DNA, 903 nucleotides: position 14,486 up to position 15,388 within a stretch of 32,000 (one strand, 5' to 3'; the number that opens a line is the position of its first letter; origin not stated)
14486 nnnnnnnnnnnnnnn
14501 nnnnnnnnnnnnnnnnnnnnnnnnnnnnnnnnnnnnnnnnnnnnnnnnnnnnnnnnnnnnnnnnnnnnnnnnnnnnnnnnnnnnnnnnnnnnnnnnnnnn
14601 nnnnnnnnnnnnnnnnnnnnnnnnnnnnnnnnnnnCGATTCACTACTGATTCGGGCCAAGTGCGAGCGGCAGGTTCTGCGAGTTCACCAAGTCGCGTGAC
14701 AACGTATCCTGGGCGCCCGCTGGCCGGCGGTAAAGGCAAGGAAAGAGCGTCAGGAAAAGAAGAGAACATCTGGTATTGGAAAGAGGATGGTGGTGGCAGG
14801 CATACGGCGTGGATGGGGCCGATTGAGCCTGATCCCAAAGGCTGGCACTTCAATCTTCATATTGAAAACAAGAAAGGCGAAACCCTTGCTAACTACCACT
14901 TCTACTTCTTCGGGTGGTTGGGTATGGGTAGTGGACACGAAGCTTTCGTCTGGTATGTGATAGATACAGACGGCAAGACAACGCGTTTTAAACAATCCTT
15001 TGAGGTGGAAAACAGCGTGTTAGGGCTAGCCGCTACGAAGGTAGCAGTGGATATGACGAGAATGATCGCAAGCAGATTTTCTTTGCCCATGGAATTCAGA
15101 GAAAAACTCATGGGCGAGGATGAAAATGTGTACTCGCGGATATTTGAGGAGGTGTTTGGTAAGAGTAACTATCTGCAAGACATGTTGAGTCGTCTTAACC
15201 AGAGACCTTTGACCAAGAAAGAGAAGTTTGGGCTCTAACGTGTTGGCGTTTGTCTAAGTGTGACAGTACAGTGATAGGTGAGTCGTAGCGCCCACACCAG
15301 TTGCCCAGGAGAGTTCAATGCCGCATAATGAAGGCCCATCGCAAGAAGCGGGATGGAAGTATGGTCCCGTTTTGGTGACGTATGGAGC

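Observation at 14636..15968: Unassigned 200-aa Rhs C-terminal domain (CT1) with a downstream gene carrying a strongly acidic tail: candidate new toxin-immunity pair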

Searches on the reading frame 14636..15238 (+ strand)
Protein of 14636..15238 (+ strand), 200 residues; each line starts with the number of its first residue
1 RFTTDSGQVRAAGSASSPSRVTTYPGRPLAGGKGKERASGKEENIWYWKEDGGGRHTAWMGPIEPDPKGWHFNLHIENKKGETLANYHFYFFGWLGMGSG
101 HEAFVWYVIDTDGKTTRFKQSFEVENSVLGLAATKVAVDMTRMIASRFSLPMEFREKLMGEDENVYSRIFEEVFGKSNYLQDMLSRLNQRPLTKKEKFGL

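Call 3: search_protein_families(library=pfam, proteins=[window:14636-15238:+], max_evalue=1)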
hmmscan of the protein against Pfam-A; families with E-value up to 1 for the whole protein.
window:14636-15238:+ (200 aa): 0 families

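Call 5: find_homologous_proteins(query=window:14636-15235:+)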
Query window:14636-15235:+ (200 aa): 1 proteins with E <= 0.001 among 194 candidates.
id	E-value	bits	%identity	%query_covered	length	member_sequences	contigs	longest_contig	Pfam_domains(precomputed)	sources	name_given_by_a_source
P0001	1.2e-45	174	56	71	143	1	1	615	-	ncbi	-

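Call 6: search_solved_structures(query=window:14636-15235:+, max_evalue=10)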
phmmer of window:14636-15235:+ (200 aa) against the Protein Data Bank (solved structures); distinct sequences matched with E-value up to 10: 27.
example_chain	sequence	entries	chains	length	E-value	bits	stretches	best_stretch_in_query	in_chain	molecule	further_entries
8xk6_H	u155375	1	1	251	0.029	17.2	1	37-112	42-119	mAb S2A5 Fab heavy chain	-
1a6t_B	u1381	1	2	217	0.08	15.8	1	33-109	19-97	IGG1 FAB1-IA FAB (HEAVY CHAIN)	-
1uyw_H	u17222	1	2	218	0.097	15.6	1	45-81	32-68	FAB ANTIBODY HEAVY CHAIN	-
5b8c_B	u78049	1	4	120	0.12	15.2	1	33-80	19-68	Pembrolizumab heavy chain variable region (PemVH)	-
1oax_H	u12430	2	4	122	0.18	14.7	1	37-85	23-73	IMMUNOGLOBULIN E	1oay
9do2_H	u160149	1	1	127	0.22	14.4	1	87-178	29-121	Fab-1664 heavy chain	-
4qt5_H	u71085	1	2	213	0.38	13.6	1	37-86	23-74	3BD10 mouse monoclonal antibody, heavy chain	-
5jxe_D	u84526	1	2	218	0.38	13.6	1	36-80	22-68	Pembrolizumab Fab heavy chain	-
5ggs_A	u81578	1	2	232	0.41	13.5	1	36-80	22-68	heavy chain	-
9vfu_E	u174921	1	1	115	0.45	13.4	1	44-86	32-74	VH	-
1a6u_H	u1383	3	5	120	0.51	13.2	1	35-88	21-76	B1-8 FV (HEAVY CHAIN)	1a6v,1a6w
5t5f_H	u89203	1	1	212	0.57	13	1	44-119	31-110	Monoclonal antibody Jar5 heavy chain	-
7sa6_H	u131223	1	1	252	0.79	12.6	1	44-119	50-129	JAR5 Heavy Chain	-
7sbz_A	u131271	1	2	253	0.79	12.6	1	44-119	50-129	JAR5 Heavy Chain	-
8f5n_H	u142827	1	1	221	0.79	12.6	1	45-86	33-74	Mouse-Human Fab heavy chain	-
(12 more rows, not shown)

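Call 7: search_protein_families(library=ncbifam, proteins=[window:14636-15235:+], max_evalue=1)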
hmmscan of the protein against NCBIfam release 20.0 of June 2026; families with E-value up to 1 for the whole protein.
window:14636-15235:+ (200 aa): 0 families

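Call 11: find_encoding_contigs(protein=P0001, flank=10000)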
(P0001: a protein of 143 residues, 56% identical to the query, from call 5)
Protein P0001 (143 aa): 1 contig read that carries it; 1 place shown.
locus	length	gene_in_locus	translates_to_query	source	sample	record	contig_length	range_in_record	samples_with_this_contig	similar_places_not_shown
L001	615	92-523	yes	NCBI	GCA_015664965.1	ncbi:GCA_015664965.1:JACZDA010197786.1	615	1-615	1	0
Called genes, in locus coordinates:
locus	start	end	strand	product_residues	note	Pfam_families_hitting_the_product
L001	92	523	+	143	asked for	-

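Call 28: find_related_loci(query=A3, collection=genome_contigs, flank=10000)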
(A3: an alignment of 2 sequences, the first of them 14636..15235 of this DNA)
Query A3 (200 aa) in genome_contigs; peptide patterns used: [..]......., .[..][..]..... (x = any residue, [..] = any of these).
11 stretches matched a pattern, but none encodes a relative of the query by tblastn (E <= 1e-3).

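Call 30: find_related_loci(query=A3, collection=metagenome_contigs, flank=10000)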
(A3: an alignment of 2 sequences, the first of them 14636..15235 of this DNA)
Query A3 (200 aa) in metagenome_contigs; peptide patterns used: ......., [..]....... (x = any residue, [..] = any of these).
174 stretches matched a pattern; 1 encode a relative of the query (tblastn E <= 1e-3); 1 distinct loci.
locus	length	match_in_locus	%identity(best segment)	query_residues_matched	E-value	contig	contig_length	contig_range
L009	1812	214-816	56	1-198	1e-69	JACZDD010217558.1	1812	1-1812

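Call 32: predict_structure(alignment_id=A3)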
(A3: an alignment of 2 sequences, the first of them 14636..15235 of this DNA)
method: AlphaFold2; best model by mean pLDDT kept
length: 200 residues; sequences in the alignment: 2
mean_pLDDT: 47.9   pTM: 0.43
mean pLDDT of the five models: 47.9, 45.4, 44.0, 43.5, 39.6
residues with pLDDT >= 90: 0; 70-90: 1; 50-70: 105; < 50: 94
segments of 3 or more residues with pLDDT < 50: 1-54, 95-100, 111-113, 173-200
pLDDT, mean of each block of 10 residues (from residue 1): 35 30 31 28 39 47 58 64 64 51 55 54 56 62 60 52 52 45 41 33
secondary structure, 60 per line:
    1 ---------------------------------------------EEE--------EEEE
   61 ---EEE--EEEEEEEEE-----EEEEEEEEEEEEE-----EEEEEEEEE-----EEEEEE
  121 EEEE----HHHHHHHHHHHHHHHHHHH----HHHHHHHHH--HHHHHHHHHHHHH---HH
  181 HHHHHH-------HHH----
elements in order: E46-48 E57-60 E64-66 E69-77 E83-95 E101-109 E115-124 H129-147 H152-160 H163-175 H179-186
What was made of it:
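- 14636..14764 (+): CT1 residues 1-43: a basic, predicted-disordered pre-toxin linker (pI 10.4). pLDDT below 50 in model 1 (call 32).
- Tried and rejected: The first AlphaFold model, built from a 2-sequence alignment, was too poor to use (pLDDT 47.9; call 32).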

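Call 33: search_protein_representatives(alignment_id=A3)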
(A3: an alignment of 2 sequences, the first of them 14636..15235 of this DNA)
Query: 2 sequences, 200 profile positions. Proteins with E-value up to 0.001 (for the whole library): 8; up to 1e-10: 2; up to 1e-30: 1. The best 8 are listed.
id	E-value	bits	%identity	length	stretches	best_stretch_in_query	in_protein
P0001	2.9e-88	311.0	-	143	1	57-198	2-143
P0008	3.0e-15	72.6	-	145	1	37-113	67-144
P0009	2.8e-08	49.9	-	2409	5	109-167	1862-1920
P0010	1.5e-06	44.3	-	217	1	41-116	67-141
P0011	6.3e-05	38.9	-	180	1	43-117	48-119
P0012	3.0e-04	36.7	-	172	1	39-144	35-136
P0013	3.9e-04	36.3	-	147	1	50-119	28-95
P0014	8.3e-04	35.3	-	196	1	46-123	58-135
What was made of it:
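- A full HMMER scan of 1.84 billion representatives found only 8 hits, one of them spurious (call 33).
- Tried and rejected: P0009, a 2409-aa repeat protein hit at E 3e-8 in call 33, was rejected as a low-complexity artefact.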

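Call 35: search_protein_families(library=pfam, proteins=[P0008, P0010, P0011, P0012, P0013, P0014], max_evalue=1)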
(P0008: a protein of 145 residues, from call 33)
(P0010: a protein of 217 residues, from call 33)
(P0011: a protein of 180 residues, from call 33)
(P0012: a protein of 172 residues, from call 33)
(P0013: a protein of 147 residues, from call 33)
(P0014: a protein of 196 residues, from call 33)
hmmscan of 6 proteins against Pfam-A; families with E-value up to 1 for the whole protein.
P0008 (145 aa): 0 families

P0010 (217 aa): 2 families
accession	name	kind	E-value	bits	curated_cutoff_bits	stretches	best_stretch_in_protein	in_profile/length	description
PF25103.1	DUF7811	-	0.058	13.5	27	0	128-152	91-115/124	Domain of unknown function (DUF7811)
PF14705.12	Costars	-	0.13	12.8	24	1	133-178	2-47/76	Costars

P0011 (180 aa): 0 families

P0012 (172 aa): 0 families

P0013 (147 aa): 0 families

P0014 (196 aa): 2 families
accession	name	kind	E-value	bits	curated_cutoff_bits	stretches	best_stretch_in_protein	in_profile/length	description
PF13315.11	DUF4085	-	0.067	13.3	24.1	1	78-123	136-181/205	Protein of unknown function (DUF4085)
PF12648.12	TcpE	-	0.15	13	29.9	1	2-61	13-68/100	TcpE family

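Call 37: find_encoding_contigs(protein=P0011, flank=6000, max_places=4)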
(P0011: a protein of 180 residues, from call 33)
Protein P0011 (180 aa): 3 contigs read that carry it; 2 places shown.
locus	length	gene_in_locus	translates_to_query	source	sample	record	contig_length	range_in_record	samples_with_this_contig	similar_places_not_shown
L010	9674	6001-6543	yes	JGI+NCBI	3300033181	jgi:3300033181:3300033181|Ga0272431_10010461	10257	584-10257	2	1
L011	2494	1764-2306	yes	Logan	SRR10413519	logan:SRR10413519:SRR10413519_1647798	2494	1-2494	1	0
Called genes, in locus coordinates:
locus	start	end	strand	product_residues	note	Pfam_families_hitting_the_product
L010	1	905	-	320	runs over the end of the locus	PF00702:Hydrolase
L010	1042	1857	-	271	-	PF02463:SMC_N, PF00005:ABC_tran, PF13304:AAA_21 (faint)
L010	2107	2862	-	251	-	PF00528:BPD_transp_1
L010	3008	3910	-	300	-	PF00497:SBP_bac_3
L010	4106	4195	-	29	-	-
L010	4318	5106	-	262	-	-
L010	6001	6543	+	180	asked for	-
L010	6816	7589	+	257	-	-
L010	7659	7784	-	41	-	-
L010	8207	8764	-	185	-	PF08433:KTI12, PF13238:AAA_18 (weak), PF13671:AAA_33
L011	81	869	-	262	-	-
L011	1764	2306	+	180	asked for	-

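Call 38: find_encoding_contigs(protein=P0008, flank=6000, max_places=4)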
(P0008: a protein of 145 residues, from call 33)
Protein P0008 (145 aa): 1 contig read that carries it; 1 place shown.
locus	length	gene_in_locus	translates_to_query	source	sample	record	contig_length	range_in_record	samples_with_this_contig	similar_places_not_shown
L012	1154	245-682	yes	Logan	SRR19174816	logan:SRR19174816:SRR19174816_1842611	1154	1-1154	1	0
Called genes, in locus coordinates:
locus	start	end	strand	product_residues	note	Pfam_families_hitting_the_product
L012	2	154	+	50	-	?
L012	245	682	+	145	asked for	-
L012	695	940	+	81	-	-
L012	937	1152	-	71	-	?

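Call 42: find_encoding_contigs(protein=P0012, flank=6000, max_places=4)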
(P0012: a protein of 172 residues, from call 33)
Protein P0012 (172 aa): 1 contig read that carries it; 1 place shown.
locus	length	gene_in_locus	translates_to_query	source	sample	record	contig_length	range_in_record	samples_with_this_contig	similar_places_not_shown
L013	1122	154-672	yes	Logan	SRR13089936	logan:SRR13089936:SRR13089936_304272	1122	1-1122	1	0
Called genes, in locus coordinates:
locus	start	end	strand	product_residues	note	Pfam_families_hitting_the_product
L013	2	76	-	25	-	?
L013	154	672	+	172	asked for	-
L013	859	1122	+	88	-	?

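Call 43: find_encoding_contigs(protein=P0014, flank=6000, max_places=4)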
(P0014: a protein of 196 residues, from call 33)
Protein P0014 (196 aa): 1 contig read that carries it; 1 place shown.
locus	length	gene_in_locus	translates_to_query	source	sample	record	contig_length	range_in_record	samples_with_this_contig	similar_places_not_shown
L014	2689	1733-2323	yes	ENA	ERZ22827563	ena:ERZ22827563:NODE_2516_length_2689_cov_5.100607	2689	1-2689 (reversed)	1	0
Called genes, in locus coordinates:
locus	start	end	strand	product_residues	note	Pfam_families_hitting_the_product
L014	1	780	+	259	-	?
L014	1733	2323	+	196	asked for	-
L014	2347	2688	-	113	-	?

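Call 46: find_encoding_contigs(protein=P0010, flank=6000, max_places=4)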
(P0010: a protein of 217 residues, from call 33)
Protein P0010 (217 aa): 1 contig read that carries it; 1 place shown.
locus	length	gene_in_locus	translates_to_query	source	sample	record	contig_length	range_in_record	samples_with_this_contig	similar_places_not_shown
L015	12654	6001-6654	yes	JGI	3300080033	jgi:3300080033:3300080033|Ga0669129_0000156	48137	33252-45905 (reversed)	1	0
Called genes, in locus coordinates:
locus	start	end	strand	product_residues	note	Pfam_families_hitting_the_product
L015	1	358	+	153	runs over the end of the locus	-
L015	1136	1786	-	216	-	-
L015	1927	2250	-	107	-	-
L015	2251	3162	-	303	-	PF01637:ATPase_2 (weak), PF13191:AAA_16, PF13245:AAA_19 (faint), PF13401:AAA_22, PF00004:AAA (faint), PF07728:AAA_5 (weak), PF09848:SLFN-g3_helicase (weak), PF13173:AAA_14 (weak)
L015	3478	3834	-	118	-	-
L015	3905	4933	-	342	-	-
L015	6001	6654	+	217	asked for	-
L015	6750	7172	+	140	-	-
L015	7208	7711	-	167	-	PF01442:Apolipoprotein (weak)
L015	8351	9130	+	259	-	-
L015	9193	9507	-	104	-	-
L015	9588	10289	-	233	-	-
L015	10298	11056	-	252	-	PF20712:CyanoTRADDas_TM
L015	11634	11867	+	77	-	-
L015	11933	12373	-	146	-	-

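Call 47: find_encoding_contigs(protein=P0013, flank=6000, max_places=4)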
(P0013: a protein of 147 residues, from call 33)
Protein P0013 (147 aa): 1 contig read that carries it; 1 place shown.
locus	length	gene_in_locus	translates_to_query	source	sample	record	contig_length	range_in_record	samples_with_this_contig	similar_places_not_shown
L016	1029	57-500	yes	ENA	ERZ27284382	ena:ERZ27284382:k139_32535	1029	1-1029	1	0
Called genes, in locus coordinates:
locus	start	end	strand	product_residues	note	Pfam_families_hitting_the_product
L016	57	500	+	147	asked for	-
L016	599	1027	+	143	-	?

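Call 52: find_homologous_proteins(query=A5, max_evalue=0.01)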
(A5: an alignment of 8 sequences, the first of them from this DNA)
Query A5 (8 sequences) (163 aa, profile of the alignment): 7 proteins with E <= 0.01 among 691 candidates.
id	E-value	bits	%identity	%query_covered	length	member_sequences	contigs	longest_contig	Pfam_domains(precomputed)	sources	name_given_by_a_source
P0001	5.8e-52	194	56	87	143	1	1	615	-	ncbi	-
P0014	2.9e-47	179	34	47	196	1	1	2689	-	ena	-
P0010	4.3e-47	178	35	48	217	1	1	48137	-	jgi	jgi:hypothetical protein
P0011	7.0e-40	155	35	45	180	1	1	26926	-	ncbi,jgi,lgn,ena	-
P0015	4.9e-37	145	34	47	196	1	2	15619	-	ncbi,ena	-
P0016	1.4e-35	141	37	40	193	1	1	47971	-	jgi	jgi:hypothetical protein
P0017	2.2e-24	104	29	72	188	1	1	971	-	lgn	-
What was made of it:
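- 14765..15235 (+): CT1 folded domain (residues 44-200): a seven-stranded antiparallel beta sheet (residues 46-124) followed by helices (129-189). Homologs from calls 5, 33 and 52.
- A profile search added 3 more (call 52).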

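Call 54: find_encoding_contigs(protein=P0015, flank=8000, max_places=3)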
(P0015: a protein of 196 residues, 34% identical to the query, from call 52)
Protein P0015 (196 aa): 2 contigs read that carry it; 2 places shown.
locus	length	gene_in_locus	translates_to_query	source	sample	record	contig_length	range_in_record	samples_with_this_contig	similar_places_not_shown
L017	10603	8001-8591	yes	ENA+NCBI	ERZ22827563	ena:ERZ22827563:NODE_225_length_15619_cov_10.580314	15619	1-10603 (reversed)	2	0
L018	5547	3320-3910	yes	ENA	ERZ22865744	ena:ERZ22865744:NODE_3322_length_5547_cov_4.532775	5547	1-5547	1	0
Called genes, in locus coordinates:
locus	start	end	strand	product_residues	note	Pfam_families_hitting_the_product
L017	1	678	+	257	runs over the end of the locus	PF13240:Zn_Ribbon_1 (faint), PF12773:DZR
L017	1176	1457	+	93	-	-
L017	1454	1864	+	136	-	-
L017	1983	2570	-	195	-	PF11290:DUF3090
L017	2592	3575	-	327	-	PF02826:2-Hacid_dh_C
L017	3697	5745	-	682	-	PF04234:CopC, PF05425:CopD, PF13115:YtkA (weak)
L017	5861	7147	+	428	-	PF13506:Glyco_transf_21, PF00535:Glycos_transf_2, PF10111:Glyco_tranf_2_2, PF13641:Glyco_tranf_2_3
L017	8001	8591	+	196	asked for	-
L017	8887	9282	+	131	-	-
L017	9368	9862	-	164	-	PF04248:NTP_transf_9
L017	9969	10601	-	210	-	?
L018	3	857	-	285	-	?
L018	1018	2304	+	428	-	PF13506:Glyco_transf_21, PF00535:Glycos_transf_2, PF10111:Glyco_tranf_2_2, PF13641:Glyco_tranf_2_3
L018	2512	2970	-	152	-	-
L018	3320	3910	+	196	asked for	-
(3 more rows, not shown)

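Call 55: find_encoding_contigs(protein=P0016, flank=8000, max_places=3)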
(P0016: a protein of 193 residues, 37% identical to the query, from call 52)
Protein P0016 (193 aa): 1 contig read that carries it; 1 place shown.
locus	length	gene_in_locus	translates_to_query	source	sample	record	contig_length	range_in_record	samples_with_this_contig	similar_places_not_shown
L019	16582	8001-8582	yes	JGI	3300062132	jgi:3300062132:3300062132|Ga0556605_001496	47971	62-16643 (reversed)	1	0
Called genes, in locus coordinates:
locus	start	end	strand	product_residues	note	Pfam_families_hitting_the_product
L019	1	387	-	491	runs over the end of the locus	PF11790:Glyco_hydro_cc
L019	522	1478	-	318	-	PF00892:EamA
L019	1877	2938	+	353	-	PF13576:Pentapeptide_3 (faint), PF00805:Pentapeptide, PF13599:Pentapeptide_4 (weak), PF00805:Pentapeptide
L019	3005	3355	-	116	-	-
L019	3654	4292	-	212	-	PF00072:Response_reg, PF00196:GerE, PF08281:Sigma70_r4_2 (weak)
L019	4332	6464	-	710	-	PF07730:HisKA_3, PF02518:HATPase_c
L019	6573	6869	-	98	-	-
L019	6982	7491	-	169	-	-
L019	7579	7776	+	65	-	-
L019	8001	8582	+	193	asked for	-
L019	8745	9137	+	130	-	-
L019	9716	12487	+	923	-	PF00069:Pkinase, PF07714:PK_Tyr_Ser-Thr, PF04865:Baseplate_J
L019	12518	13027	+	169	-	-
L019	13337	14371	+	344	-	PF06013:WXG100 (weak)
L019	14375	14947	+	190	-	-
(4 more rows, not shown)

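Call 67: predict_structure(alignment_id=A7)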
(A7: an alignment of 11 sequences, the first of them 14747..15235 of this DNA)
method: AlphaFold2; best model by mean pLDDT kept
length: 163 residues; sequences in the alignment: 11
mean_pLDDT: 78.2   pTM: 0.76
mean pLDDT of the five models: 78.2, 74.9, 69.6, 69.0, 63.9
residues with pLDDT >= 90: 35; 70-90: 99; 50-70: 11; < 50: 18
segments of 3 or more residues with pLDDT < 50: 1-5, 126-138
pLDDT, mean of each block of 10 residues (from residue 1): 58 82 91 92 91 87 84 80 80 82 85 82 52 39 84 85 70
secondary structure, 60 per line:
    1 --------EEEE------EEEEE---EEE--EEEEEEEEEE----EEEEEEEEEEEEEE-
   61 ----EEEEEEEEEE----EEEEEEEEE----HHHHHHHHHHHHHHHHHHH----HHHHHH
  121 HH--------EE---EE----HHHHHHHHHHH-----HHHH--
elements in order: E9-12 E19-23 E27-29 E32-41 E46-59 E65-74 E79-87 H92-110 H115-122 H142-152 H158-161
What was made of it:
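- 14765..15235 (+): AlphaFold2 model from an 11-sequence alignment, pLDDT 78.2, pTM 0.76 (call 67).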

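Call 71: fold_search(model_id=the predicted structure, library=pdb)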
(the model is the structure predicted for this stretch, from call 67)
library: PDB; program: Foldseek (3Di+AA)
matches with E <= 10: 434; with E <= 0.001: 0
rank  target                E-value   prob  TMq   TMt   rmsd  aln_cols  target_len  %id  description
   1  3u96_A                1.3e-01  0.23  0.22  0.16  13.1       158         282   11  Crystal Structure of YopHQ357F(Catalytic Domain, Residues 163-468) in complex with pNCS (released 2012-08-29)
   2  1qz0_A                1.4e-01  0.15  0.21  0.14  14.0       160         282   10  Crystal Structure of the Yersinia Pestis Phosphatase YopH in Complex with a Phosphotyrosyl Mimetic-Containing Hexapept (released 2003-11-25)
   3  4z6b                  2.0e-01  0.23  0.21  0.15  13.7       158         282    9  YopH W354H Yersinia enterocolitica PTPase in the apo form (released 2015-10-28)
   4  4yaa                  2.2e-01  0.13  0.21  0.15  13.5       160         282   11  YopH W354Y Yersinia enterocolitica PTPase apo form (released 2015-10-28)
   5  1lyv                  2.5e-01  0.20  0.22  0.16  13.6       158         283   10  High-resolution structure of the catalytically inactive yersinia tyrosine phosphatase C403A mutant in complex with phosp (released 2002-07-03)
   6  3f99                  2.6e-01  0.18  0.22  0.16  13.1       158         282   11  W354F Yersinia enterocolitica PTPase apo form (released 2009-01-20)
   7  6dr9                  2.8e-01  0.12  0.18  0.11  15.1       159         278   11  Crystal Structure of the YopH PTP1B Chimera 3 PTPase apo form (released 2018-08-29)
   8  3bm8                  3.0e-01  0.12  0.18  0.13  13.8       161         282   13  crystal structure of YopH mutant D356A complexed with irreversible inhibitor PVSN (released 2008-06-17)
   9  1ypt_B                3.9e-01  0.08  0.17  0.13  14.3       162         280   12  CRYSTAL STRUCTURE OF YERSINIA PROTEIN TYROSINE PHOSPHATASE AT 2.5 ANGSTROMS AND THE COMPLEX WITH TUNGSTATE (released 1994-12-20)
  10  1pa9                  4.4e-01  0.15  0.20  0.15  13.5       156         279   11  Yersinia Protein-Tyrosine Phosphatase complexed with pNCS (Yop51,Pasteurella X,Ptpase,Yop51delta162) (Catalytic Domain,  (released 2003-11-04)
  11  6edw_B                4.4e-01  0.15  0.19  0.06  11.0        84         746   14  Crystal structure of Mycobacterium tuberculosis ICL2 in the apo form (released 2019-08-14)
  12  6drb                  4.4e-01  0.14  0.21  0.13  13.0       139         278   12  Crystal Structure of the YopH PTP1B WPD loop Chimera 3 PTPase bound to tungstate (released 2018-08-29)
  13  1ypt_A                4.6e-01  0.08  0.16  0.11  13.1       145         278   13  CRYSTAL STRUCTURE OF YERSINIA PROTEIN TYROSINE PHOSPHATASE AT 2.5 ANGSTROMS AND THE COMPLEX WITH TUNGSTATE (released 1994-12-20)
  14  6edw_D                5.2e-01  0.13  0.19  0.06  12.2        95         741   14  Crystal structure of Mycobacterium tuberculosis ICL2 in the apo form (released 2019-08-14)
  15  1xxp_A                5.2e-01  0.08  0.18  0.14  14.1       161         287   10  Yersinia YopH (residues 163-468) C403S binds phosphotyrosyl peptide at two sites (released 2005-03-22)
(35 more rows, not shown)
